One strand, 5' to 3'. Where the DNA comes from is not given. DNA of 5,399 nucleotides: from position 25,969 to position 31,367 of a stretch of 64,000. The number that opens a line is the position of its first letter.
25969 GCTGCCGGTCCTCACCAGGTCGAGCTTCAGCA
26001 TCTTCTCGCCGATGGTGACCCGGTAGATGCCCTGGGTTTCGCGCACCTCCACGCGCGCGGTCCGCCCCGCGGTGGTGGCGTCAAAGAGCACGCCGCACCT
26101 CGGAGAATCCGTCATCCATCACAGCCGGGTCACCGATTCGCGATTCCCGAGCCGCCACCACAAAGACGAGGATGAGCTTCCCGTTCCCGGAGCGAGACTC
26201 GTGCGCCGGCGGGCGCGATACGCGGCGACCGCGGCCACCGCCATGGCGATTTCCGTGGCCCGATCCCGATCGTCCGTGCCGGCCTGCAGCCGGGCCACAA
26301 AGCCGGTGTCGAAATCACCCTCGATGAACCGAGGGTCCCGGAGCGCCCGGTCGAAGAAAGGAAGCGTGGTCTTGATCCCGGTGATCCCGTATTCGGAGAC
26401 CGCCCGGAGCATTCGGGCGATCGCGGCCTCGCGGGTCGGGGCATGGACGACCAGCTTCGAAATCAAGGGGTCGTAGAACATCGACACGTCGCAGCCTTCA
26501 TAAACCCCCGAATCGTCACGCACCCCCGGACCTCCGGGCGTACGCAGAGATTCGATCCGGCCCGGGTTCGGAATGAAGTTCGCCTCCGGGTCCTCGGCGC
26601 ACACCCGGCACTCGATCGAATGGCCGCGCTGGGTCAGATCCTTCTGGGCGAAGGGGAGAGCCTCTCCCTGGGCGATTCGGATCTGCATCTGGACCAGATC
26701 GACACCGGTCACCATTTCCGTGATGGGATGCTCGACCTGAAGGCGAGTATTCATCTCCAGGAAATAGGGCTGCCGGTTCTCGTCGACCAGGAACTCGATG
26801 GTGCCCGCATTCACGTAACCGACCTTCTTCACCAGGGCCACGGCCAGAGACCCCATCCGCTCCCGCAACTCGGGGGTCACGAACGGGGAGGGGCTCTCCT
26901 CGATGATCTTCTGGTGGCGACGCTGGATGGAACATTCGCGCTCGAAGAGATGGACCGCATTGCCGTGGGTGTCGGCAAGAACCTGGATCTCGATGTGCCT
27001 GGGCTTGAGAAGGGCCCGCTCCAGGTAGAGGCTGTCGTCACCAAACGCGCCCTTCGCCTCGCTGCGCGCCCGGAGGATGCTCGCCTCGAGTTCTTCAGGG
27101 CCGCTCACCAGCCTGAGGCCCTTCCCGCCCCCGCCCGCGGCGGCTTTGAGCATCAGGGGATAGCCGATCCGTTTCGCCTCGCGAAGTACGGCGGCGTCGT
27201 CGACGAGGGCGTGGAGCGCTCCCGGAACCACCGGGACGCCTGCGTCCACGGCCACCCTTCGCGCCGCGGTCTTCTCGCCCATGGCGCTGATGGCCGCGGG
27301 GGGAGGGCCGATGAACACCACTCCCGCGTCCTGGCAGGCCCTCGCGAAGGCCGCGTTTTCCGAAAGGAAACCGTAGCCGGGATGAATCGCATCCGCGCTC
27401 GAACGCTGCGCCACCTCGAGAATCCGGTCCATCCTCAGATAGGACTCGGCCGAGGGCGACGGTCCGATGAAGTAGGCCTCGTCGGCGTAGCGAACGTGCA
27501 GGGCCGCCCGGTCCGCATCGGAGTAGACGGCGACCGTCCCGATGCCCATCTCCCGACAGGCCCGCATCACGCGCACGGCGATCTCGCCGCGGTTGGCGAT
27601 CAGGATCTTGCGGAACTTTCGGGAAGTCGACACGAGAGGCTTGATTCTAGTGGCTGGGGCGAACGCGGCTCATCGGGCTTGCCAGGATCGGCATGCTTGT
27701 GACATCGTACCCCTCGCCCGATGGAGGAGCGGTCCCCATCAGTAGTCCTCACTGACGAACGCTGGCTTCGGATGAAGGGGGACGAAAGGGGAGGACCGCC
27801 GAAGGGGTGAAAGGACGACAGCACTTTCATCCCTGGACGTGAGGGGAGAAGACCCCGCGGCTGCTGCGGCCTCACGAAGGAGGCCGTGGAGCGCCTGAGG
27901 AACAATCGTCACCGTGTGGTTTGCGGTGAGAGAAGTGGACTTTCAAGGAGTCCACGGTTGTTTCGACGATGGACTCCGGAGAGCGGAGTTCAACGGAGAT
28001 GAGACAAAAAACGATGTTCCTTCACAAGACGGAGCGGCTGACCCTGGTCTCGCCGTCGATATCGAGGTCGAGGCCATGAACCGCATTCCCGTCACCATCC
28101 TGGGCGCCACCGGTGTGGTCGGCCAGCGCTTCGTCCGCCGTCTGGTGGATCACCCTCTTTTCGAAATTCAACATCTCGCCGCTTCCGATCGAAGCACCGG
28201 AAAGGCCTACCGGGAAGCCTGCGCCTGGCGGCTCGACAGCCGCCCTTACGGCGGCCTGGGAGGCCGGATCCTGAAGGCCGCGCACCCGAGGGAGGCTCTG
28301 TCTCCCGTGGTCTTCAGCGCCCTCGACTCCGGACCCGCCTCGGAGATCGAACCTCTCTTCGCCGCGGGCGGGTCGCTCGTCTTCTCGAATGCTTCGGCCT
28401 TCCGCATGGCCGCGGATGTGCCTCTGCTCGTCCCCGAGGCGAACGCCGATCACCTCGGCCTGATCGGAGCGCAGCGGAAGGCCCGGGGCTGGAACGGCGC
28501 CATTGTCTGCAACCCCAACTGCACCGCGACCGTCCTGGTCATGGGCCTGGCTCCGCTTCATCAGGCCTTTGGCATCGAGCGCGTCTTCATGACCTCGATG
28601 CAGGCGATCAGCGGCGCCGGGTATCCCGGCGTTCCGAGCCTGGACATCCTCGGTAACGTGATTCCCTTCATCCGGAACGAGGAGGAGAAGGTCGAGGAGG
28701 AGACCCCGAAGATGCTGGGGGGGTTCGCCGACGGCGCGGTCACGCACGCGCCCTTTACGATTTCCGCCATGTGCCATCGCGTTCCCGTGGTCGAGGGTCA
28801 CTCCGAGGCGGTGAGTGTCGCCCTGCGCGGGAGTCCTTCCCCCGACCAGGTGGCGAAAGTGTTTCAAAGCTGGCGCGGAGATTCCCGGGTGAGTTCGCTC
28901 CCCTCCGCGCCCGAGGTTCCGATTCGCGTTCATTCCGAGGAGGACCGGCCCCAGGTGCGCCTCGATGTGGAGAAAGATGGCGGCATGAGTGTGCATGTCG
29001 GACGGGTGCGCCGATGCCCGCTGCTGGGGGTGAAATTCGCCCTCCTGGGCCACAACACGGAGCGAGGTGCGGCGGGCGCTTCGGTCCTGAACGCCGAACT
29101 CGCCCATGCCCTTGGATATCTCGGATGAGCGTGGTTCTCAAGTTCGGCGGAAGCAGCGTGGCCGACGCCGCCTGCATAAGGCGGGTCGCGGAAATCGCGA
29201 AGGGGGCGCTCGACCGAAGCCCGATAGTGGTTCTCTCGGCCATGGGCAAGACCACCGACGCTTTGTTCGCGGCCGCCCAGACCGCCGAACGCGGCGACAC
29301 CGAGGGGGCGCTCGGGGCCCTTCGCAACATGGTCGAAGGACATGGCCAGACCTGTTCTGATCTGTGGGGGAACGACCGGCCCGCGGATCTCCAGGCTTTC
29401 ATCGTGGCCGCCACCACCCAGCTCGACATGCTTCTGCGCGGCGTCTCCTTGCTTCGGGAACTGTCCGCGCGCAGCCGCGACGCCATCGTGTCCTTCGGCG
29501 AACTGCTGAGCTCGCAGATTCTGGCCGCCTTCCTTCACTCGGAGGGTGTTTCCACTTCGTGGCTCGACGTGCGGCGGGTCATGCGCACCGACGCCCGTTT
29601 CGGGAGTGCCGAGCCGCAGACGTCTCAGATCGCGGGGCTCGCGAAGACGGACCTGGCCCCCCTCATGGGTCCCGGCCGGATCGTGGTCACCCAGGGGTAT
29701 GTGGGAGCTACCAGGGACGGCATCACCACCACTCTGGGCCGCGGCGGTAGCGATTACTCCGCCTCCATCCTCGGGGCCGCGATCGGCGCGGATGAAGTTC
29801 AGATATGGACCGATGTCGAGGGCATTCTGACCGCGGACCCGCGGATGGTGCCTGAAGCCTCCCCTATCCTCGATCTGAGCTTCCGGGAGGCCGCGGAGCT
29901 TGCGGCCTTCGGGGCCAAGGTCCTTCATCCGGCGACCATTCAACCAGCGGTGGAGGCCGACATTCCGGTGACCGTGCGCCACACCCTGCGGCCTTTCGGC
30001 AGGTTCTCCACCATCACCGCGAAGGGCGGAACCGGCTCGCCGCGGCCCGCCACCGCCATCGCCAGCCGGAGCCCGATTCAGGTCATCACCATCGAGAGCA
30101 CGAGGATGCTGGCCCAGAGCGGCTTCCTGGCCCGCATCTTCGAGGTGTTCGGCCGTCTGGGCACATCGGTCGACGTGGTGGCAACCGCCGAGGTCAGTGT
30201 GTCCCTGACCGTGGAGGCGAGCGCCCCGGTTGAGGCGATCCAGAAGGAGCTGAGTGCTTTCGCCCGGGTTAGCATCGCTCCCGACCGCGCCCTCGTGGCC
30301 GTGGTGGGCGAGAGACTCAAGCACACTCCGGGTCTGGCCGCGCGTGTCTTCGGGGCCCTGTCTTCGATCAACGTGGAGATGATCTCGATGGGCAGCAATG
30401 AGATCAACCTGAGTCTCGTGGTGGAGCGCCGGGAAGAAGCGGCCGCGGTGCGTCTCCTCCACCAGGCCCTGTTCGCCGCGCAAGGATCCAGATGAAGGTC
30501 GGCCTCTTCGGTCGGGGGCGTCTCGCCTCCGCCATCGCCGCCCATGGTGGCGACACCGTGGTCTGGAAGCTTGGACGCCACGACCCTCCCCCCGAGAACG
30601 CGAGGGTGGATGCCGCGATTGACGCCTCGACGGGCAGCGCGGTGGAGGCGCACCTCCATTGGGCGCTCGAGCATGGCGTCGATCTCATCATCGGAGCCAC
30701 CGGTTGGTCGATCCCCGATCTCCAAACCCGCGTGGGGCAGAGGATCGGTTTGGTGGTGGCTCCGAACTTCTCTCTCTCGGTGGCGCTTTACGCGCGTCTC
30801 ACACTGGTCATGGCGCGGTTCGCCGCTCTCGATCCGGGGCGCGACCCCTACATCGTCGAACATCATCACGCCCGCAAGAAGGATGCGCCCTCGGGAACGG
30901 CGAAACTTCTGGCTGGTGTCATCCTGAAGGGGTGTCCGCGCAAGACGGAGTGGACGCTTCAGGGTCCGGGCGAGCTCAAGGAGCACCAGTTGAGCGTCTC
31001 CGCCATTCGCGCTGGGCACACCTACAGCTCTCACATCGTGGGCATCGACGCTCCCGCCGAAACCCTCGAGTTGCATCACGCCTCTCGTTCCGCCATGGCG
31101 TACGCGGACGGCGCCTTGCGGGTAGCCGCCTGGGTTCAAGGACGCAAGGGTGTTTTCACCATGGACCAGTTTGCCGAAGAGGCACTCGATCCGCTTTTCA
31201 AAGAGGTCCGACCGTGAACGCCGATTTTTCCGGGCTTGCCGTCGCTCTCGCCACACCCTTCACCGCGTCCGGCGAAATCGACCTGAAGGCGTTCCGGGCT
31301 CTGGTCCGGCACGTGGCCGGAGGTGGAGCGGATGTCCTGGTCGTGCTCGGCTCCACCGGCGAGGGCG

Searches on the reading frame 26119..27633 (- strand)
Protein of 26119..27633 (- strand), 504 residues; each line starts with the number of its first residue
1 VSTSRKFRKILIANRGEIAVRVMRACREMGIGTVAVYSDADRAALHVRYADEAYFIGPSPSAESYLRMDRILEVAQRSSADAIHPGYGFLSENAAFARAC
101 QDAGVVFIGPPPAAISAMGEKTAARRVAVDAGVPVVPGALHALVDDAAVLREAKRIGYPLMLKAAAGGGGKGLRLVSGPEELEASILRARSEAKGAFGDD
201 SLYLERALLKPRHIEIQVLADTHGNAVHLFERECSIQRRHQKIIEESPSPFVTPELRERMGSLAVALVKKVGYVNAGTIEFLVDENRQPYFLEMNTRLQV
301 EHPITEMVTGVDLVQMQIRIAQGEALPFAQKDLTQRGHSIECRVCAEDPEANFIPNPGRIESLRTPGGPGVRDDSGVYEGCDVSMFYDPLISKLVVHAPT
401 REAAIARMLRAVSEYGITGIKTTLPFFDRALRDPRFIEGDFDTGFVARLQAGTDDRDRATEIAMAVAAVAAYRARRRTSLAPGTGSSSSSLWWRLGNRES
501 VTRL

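Call 7: search_protein_families(library=pfam, proteins=[window:26119-27633:-], max_evalue=0.001)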
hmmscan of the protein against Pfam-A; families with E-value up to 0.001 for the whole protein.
window:26119-27633:- (504 aa): 6 families
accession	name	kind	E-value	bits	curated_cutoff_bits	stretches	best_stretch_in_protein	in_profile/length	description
PF02786.22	CPSase_L_D2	-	5.1e-74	248.8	19.8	1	121-327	2-209/211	Carbamoyl-phosphate synthase L chain, ATP binding domain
PF00289.28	Biotin_carb_N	-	3.4e-49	166.4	25.5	1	7-115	2-110/110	Biotin carboxylase, N-terminal domain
PF02785.25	Biotin_carb_C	-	5e-38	130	32.4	1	341-447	1-107/108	Biotin carboxylase C-terminal domain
PF07478.18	Dala_Dala_lig_C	-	1.7e-06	28.1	24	1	148-296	27-174/204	D-ala D-ala ligase C-terminus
PF02222.28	ATP-grasp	-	3.9e-05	23.8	27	1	144-286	16-152/179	ATP-grasp domain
PF02655.19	ATP-grasp_3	-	7.1e-05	23.4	23.2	1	151-299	25-158/160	ATP-grasp domain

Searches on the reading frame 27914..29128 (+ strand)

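Call 7: search_protein_families(library=pfam, proteins=[window:27914-29128:+], max_evalue=0.001)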
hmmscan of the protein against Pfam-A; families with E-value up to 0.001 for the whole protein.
window:27914-29128:+ (404 aa): 2 families
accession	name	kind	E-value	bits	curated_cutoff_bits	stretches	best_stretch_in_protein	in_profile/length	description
PF02774.23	Semialdhyde_dhC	-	4.2e-37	128.5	26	1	212-382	1-182/184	Semialdehyde dehydrogenase, dimerisation domain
PF01118.30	Semialdhyde_dh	-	5.2e-24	85.4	26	1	60-181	2-118/121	Semialdehyde dehydrogenase, NAD binding domain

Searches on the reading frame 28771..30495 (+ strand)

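Call 7: search_protein_families(library=pfam, proteins=[window:28771-30495:+], max_evalue=0.001)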
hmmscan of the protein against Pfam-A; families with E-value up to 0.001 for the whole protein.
window:28771-30495:+ (574 aa): 4 families
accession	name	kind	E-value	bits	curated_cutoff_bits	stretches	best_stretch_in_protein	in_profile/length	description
PF00696.33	AA_kinase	-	1.7e-48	165.8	24.9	1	120-403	2-233/234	Amino acid kinase family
PF22468.2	ACT_9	-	8.5e-26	89.9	27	2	509-567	1-61/61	ACT domain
PF13840.12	ACT_7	-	3.3e-06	27.3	27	1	507-565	7-65/65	ACT domain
PF01842.31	ACT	-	0.0001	22.4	27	0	518-565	9-63/66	ACT domain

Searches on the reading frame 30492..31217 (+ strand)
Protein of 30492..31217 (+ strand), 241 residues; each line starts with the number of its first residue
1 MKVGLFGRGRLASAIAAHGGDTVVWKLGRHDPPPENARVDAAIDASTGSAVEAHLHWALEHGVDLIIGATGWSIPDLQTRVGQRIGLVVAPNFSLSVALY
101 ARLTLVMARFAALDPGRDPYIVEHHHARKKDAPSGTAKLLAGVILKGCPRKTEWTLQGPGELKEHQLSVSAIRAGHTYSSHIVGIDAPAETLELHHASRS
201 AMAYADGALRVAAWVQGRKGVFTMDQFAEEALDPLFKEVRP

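Call 7: search_protein_families(library=pfam, proteins=[window:30492-31217:+], max_evalue=0.001)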
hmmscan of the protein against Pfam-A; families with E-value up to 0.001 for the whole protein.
window:30492-31217:+ (241 aa): 2 families
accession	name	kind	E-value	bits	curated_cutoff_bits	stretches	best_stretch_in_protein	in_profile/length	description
PF05173.19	DapB_C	-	8.4e-24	84.4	27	1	107-226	12-119/121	Dihydrodipicolinate reductase, C-terminus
PF01113.26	DapB_N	-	1.2e-07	32.3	25.6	1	38-93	67-124/124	Dihydrodipicolinate reductase, N-terminus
